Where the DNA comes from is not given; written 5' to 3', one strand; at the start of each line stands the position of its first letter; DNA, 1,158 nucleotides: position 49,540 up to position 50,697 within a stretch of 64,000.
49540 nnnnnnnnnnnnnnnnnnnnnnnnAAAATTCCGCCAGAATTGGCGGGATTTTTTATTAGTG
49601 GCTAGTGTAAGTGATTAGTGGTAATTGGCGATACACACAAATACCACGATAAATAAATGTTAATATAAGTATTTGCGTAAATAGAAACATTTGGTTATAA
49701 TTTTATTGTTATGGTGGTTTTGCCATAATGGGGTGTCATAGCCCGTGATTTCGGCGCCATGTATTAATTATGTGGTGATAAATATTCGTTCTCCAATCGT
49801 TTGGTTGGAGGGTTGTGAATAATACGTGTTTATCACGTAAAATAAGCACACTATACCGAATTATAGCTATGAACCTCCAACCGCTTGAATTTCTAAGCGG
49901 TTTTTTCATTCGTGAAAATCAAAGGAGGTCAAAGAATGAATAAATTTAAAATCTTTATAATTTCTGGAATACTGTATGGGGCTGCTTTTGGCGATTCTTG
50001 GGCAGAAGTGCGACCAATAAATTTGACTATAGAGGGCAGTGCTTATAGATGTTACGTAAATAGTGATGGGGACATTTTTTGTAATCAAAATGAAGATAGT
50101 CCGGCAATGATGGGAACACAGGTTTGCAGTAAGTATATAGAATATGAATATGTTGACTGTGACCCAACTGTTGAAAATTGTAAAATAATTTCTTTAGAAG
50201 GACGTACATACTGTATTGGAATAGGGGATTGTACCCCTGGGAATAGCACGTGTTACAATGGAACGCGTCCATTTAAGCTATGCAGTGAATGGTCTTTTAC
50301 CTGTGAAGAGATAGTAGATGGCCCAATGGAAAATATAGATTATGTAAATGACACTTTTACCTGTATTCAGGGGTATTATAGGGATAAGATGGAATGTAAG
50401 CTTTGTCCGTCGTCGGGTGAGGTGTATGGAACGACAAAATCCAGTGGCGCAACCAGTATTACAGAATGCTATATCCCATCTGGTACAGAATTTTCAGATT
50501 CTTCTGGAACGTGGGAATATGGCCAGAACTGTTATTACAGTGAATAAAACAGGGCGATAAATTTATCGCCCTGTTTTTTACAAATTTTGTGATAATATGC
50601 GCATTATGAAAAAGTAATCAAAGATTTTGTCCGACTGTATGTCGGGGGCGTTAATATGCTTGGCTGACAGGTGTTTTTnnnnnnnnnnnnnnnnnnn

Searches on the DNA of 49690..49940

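Call 81: search_rna_families(source=window, start=49690, end=49940, threshold=evalue, max_evalue=1)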
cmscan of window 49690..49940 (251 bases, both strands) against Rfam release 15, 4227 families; matches with E-value up to 1: 0.
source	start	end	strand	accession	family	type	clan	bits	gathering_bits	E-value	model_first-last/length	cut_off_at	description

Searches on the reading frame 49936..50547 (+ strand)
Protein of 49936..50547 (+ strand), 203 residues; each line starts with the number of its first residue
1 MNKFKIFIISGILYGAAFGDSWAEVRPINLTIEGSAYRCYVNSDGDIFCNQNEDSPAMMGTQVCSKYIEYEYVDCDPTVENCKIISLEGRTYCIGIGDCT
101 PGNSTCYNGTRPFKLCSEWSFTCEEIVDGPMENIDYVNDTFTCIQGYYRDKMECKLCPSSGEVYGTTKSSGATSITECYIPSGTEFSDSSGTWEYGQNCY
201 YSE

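Call 22: search_protein_families(library=pfam, max_evalue=0.01, proteins=[window:49936-50547:+])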
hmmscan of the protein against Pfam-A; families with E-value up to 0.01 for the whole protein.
window:49936-50547:+ (203 aa): 1 family
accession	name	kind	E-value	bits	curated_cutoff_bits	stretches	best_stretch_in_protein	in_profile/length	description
PF07699.19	Ephrin_rec_like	-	0.00037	20.7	23.1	1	143-178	14-48/48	Tyrosine-protein kinase ephrin type A/B receptor-like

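Call 85: search_protein_families(library=ncbifam, max_evalue=0.01, proteins=[window:49936-50547:+])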
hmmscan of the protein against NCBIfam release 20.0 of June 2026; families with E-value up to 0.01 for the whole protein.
window:49936-50547:+ (203 aa): 0 families
